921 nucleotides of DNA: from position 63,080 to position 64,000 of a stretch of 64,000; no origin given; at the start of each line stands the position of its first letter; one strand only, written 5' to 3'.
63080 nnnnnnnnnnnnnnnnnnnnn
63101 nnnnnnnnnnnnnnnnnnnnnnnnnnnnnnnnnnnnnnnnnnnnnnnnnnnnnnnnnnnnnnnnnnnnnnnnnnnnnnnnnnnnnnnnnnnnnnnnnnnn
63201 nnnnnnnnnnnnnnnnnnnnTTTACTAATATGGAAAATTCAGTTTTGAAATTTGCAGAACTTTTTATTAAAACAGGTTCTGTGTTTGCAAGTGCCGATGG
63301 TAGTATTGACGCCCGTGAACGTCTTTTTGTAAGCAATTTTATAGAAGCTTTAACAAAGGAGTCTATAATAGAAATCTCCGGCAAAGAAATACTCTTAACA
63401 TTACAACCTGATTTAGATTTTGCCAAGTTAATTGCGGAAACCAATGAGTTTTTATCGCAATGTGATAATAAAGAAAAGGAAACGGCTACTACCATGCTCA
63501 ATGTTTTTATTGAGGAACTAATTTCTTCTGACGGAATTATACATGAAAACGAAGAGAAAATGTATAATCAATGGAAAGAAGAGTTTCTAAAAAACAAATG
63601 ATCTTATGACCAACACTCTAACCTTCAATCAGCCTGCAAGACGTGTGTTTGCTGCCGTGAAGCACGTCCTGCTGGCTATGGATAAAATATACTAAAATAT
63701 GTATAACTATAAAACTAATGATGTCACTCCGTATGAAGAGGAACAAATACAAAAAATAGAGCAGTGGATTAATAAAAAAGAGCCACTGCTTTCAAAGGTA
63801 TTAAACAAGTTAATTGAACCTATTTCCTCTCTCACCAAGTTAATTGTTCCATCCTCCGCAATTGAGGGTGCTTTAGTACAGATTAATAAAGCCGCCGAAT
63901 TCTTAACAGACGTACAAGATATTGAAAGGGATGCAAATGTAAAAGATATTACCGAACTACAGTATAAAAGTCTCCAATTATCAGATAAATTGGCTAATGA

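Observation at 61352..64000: AT-rich (~30% GC) five-gene cluster: two tiny proteins, a 490-aa orphan, a TerB-like protein and an EcsC-like protein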

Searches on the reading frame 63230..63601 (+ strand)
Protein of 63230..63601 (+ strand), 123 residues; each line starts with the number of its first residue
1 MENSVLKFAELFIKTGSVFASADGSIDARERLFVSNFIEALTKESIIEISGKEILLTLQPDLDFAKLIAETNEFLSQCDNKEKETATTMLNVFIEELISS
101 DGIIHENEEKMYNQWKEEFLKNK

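Call 6: search_protein_families(library=pfam, proteins=[window:63230-63601:+], max_evalue=1)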
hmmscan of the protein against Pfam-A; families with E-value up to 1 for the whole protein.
window:63230-63601:+ (123 aa): 2 families
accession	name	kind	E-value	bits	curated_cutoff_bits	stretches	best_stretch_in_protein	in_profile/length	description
PF04391.17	DUF533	-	0.012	15.6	29.6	1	20-42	81-103/178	Protein of unknown function (DUF533)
PF05099.18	TerB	-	0.1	13.4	24.4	0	20-112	12-99/118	Tellurite resistance protein TerB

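Call 7: search_protein_families(library=padloc, proteins=[window:63230-63601:+], max_evalue=1)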
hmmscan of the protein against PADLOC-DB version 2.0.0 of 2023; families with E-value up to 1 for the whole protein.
window:63230-63601:+ (123 aa): 0 families

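Call 8: search_protein_families(library=ncbifam, proteins=[window:63230-63601:+], max_evalue=1)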
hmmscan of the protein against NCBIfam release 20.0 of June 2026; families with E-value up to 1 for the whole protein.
window:63230-63601:+ (123 aa): 1 family
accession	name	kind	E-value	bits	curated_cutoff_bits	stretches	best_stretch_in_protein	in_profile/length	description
NF033230.2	phage_ECs1072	hypoth_equivalog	0.022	14.8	70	1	44-83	81-120/142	ECs1072 family phage-associated protein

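Call 32: find_homologous_proteins(query=window:63230-63601:+, max_evalue=0.001)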
Query window:63230-63601:+ (123 aa): 8 proteins with E <= 0.001 among 17 candidates.
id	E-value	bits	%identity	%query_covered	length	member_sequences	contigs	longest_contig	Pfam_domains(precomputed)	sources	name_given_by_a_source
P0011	2.3e-68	245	98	100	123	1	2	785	-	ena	-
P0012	1.7e-65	236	95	100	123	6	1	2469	-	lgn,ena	-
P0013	1.5e-64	233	94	100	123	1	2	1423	-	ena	-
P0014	2.9e-62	225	92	100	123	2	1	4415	-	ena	-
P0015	4.4e-62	225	87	100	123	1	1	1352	-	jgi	jgi:tellurite resistance protein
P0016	1.2e-57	211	84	100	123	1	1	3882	-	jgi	jgi:tellurite resistance protein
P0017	7.4e-57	208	80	100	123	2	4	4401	-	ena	-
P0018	7.7e-56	205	79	99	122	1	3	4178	-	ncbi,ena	-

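Call 33: find_encoding_contigs(protein=P0018, flank=10000, max_places=4)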
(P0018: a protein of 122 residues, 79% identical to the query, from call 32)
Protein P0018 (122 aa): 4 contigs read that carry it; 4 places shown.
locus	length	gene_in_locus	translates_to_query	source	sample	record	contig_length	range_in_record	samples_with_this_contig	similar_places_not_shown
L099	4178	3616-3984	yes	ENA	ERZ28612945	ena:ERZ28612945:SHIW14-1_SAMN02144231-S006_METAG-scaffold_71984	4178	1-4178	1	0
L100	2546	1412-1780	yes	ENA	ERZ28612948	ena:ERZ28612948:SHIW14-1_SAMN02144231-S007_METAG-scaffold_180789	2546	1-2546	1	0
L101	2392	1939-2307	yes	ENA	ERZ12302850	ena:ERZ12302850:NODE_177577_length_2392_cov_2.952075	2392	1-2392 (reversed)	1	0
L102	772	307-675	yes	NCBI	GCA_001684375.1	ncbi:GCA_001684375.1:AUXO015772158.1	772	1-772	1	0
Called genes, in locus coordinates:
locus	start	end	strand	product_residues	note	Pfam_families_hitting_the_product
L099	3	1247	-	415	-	?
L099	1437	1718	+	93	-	-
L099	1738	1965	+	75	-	PF19637:DUF6140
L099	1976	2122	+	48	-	-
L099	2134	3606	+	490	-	-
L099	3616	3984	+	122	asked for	-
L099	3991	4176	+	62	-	?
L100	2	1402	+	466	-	?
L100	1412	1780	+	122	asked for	-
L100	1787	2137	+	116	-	-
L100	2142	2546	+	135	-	?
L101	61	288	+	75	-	PF19637:DUF6140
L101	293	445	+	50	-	-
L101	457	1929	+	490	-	-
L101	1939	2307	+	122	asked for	-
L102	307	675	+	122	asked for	-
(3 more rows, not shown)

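Call 34: find_encoding_contigs(protein=P0016, flank=10000, max_places=4)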
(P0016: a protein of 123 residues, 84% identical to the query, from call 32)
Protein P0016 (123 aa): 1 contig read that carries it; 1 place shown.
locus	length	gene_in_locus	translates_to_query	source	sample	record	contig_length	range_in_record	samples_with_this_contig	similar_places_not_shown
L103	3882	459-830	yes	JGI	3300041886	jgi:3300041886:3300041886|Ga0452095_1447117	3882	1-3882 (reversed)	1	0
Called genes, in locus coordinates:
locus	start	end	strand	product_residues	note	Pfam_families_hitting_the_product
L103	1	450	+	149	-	?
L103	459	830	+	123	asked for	-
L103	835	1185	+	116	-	-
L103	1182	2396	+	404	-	PF01435:Peptidase_M48 (weak)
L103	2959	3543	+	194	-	-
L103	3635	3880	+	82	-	?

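Call 35: find_encoding_contigs(protein=P0017, flank=10000, max_places=4)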
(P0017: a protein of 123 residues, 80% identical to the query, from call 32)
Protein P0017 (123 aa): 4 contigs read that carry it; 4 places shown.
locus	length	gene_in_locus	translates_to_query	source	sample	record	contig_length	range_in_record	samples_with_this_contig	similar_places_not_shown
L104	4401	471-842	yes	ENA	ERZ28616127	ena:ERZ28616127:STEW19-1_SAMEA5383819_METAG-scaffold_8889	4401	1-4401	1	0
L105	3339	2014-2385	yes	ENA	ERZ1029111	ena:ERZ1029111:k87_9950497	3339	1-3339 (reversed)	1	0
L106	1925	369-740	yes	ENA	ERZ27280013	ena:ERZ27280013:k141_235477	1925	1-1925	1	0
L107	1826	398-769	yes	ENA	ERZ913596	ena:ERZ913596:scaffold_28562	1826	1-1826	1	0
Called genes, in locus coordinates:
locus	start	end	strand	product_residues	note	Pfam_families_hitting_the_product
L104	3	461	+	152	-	?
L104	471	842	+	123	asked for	-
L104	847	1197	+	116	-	-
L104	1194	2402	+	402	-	PF01435:Peptidase_M48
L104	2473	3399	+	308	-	PF12395:DUF3658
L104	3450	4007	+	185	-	PF00005:ABC_tran (faint)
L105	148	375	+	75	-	PF19637:DUF6140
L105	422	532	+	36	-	-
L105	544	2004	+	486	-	-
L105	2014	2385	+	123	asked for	-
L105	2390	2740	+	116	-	-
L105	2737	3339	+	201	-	?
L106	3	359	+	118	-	?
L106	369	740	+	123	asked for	-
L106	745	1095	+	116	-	-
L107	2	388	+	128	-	?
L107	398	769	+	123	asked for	-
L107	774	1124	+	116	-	-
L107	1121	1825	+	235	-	?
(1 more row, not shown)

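Call 52: search_solved_structures(query=A4, max_evalue=10, show_alignments=2)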
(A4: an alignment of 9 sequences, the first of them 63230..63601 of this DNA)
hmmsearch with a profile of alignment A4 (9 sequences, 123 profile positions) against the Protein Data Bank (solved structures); distinct sequences matched with E-value up to 10: 7.
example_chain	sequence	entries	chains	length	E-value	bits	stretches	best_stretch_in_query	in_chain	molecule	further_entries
9wo1_A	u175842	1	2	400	0.018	18.5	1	40-96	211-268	Osmotically inducible protein C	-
7rja_A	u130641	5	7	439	0.1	16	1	33-77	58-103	Ubiquinol--cytochrome-c reductase subunit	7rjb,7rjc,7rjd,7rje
4whj_A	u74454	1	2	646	0.1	16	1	86-119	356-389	Interferon-induced GTP-binding protein Mx2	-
4x0r_B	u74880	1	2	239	0.14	15.6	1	87-119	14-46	Interferon-induced GTP-binding protein Mx2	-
5uot_0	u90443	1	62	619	0.27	14.7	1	86-119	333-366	Interferon-induced GTP-binding protein Mx2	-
2vdu_B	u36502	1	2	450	0.43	14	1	26-109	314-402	TRNA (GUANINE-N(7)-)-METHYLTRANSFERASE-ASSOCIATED WD REPEAT PROTEIN TRM82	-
1z00_A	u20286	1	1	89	1.6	12.2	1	23-99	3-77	DNA excision repair protein ERCC-1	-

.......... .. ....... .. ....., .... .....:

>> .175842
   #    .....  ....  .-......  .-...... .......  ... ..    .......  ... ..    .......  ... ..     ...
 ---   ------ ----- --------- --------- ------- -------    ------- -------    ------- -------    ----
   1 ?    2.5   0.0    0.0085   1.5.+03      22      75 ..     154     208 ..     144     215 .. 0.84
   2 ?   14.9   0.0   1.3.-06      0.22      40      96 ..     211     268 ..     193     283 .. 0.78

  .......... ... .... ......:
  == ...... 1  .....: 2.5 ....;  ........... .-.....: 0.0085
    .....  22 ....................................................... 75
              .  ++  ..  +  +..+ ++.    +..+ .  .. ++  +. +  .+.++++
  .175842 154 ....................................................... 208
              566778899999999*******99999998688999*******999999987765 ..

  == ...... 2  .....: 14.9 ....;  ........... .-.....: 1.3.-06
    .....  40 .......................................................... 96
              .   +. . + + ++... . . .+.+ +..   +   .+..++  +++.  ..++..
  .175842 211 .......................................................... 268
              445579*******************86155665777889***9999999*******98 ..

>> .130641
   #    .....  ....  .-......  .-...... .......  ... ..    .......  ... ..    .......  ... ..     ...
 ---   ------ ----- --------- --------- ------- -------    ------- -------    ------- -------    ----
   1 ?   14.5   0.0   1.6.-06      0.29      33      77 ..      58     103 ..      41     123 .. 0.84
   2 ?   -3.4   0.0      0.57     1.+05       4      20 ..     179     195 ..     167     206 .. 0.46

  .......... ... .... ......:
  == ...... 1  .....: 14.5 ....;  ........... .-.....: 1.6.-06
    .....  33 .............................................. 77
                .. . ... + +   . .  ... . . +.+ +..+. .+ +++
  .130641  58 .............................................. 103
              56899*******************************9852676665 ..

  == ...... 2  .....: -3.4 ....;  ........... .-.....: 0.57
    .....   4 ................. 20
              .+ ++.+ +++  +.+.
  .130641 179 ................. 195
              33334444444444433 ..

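Call 104: search_protein_families(library=phrogs, proteins=[window:63230-63601:+], max_evalue=0.01)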
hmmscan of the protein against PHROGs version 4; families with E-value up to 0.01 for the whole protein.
window:63230-63601:+ (123 aa): 0 families

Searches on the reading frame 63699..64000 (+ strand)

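Call 6: search_protein_families(library=pfam, proteins=[window:63699-64000:+], max_evalue=1)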
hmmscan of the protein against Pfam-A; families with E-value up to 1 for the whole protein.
window:63699-64000:+ (100 aa): 3 families
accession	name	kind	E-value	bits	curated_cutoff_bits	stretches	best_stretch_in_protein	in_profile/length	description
PF12787.12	EcsC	-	0.00038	20.6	30.4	1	14-99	1-87/240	EcsC protein family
PF01466.24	Skp1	-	0.04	14.2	22.3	1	2-24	27-48/48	Skp1 family, dimerisation domain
PF21739.2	DUF6866_N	-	0.082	13.1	27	1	6-46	37-77/153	Family of unknown function (DUF6866) N-terminal domain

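Call 7: search_protein_families(library=padloc, proteins=[window:63699-64000:+], max_evalue=1)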
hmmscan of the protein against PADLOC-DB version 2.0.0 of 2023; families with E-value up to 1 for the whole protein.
window:63699-64000:+ (100 aa): 1 family
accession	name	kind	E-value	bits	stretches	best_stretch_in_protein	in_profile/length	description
PDLC01115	Csm5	-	0.022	12.5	1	46-95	55-104/233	Csm5gr7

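Call 8: search_protein_families(library=ncbifam, proteins=[window:63699-64000:+], max_evalue=1)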
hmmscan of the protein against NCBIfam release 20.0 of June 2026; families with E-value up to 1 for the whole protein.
window:63699-64000:+ (100 aa): 1 family
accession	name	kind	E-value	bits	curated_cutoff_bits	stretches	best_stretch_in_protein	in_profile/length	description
NF008180.0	PRK10929.1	equivalog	0.0049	14.7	809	1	4-76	365-441/1109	miniconductance mechanosensitive channel MscM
